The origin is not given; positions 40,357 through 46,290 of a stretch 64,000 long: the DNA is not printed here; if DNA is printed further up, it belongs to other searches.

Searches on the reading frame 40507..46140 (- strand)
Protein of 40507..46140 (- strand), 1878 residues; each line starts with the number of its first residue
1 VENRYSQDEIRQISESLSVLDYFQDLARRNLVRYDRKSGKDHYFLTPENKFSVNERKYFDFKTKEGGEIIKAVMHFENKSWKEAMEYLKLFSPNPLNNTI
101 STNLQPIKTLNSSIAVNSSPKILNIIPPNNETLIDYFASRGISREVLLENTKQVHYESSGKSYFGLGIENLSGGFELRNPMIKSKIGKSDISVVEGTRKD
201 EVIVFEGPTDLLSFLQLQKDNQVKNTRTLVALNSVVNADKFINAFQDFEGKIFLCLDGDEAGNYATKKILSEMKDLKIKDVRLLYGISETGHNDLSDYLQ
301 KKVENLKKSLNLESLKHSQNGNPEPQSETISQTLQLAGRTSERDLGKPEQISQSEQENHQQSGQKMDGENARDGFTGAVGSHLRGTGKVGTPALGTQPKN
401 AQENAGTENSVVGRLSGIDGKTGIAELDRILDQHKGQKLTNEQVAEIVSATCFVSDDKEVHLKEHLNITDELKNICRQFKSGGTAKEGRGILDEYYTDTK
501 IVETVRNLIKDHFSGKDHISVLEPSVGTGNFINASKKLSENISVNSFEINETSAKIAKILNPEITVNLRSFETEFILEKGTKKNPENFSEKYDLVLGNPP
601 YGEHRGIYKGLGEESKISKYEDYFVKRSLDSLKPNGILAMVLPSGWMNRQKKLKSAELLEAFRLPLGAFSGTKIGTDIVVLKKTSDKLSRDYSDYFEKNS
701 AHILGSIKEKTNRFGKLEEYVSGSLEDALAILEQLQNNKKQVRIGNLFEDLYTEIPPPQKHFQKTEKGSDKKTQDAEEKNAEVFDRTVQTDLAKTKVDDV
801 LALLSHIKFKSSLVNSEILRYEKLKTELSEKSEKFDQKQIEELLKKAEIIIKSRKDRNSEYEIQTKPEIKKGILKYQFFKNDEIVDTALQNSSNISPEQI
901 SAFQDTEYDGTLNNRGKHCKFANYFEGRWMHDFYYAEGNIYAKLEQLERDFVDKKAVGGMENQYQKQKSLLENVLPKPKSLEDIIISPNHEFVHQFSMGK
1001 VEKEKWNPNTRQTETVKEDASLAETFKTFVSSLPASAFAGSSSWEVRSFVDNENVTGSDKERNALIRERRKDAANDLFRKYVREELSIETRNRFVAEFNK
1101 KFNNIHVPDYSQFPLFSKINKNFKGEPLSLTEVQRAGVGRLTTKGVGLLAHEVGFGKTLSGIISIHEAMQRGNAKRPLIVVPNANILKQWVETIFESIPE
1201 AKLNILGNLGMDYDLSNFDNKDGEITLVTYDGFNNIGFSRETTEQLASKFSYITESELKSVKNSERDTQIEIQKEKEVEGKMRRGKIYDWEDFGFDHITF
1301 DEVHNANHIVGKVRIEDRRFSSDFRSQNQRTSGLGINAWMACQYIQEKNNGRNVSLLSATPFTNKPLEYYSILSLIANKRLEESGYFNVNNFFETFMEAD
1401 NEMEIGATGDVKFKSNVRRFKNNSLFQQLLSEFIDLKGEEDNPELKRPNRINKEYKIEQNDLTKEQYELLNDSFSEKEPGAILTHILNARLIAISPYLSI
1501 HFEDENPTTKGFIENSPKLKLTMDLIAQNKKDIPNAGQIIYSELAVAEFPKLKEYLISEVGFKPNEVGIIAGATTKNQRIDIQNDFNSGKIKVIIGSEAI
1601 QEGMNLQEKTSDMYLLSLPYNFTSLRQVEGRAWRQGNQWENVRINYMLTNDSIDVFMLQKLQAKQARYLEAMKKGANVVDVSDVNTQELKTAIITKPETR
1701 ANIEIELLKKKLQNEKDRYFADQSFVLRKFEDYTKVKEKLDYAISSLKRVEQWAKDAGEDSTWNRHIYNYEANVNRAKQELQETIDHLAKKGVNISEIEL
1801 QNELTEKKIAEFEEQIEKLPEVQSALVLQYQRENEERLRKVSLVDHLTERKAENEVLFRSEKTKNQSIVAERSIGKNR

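Call 36: search_protein_families(library=pfam, proteins=[window:40507-46140:-], max_evalue=0.0001)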
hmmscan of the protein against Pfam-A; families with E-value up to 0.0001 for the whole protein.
window:40507-46140:- (1878 aa): 6 families
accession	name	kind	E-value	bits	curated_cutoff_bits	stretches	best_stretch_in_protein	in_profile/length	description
PF07669.17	Eco57I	-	7.8e-13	49.3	25.3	1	541-660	31-155/171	Eco57I restriction-modification methylase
PF13155.12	Toprim_2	-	2.5e-12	47.4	22.1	1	203-298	1-87/88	Toprim-like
PF00271.37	Helicase_C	-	1.1e-10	42.2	23.5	1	1564-1636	39-110/110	Helicase conserved C-terminal domain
PF00176.29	SNF2-rel_dom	-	1.6e-10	41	24.9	1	1146-1233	19-114/290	SNF2-related domain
PF04851.21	ResIII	-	6.9e-09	36.3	22.5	1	1142-1259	21-115/164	Type III restriction enzyme, res subunit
PF13662.12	Toprim_4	-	5.9e-06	26.8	25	1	200-278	1-79/85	Toprim domain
